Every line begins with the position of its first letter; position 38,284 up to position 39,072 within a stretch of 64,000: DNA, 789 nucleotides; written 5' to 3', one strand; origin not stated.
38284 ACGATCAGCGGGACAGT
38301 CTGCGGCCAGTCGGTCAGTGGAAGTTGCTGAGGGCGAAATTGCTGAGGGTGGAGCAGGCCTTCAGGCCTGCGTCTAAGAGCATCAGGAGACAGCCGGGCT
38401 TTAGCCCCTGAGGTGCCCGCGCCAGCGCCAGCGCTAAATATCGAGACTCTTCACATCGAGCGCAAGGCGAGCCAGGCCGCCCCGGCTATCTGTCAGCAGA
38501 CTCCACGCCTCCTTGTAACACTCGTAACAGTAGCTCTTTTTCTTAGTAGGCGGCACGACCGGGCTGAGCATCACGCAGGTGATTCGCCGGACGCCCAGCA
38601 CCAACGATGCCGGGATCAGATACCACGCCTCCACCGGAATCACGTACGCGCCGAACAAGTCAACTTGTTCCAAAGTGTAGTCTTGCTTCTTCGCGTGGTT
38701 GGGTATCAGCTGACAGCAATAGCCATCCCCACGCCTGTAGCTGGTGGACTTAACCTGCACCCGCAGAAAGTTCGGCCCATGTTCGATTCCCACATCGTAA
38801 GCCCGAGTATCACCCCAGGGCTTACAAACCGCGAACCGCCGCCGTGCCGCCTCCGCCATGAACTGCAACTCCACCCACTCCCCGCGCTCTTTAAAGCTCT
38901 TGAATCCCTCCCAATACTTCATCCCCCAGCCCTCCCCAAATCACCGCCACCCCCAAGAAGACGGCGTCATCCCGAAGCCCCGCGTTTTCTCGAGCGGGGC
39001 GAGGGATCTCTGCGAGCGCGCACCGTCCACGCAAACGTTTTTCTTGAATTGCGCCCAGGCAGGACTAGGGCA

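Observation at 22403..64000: Modular intergenic repeat family: fixed end modules, hairpin core that co-varies between copies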

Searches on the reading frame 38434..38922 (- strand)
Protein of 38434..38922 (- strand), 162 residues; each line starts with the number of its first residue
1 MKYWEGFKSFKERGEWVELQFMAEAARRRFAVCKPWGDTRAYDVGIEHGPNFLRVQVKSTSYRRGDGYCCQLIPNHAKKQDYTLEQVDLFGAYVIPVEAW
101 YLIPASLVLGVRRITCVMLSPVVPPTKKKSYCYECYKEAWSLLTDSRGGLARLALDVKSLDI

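Call 18: search_protein_families(library=pfam, proteins=[window:38434-38922:-], max_evalue=0.01)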
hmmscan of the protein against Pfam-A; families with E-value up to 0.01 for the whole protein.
window:38434-38922:- (162 aa): 1 family
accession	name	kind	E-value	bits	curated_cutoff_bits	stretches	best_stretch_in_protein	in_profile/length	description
PF11645.14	PDDEXK_5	-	9.3e-13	48.8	26.1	1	11-109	4-108/138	PD-(D/E)XK endonuclease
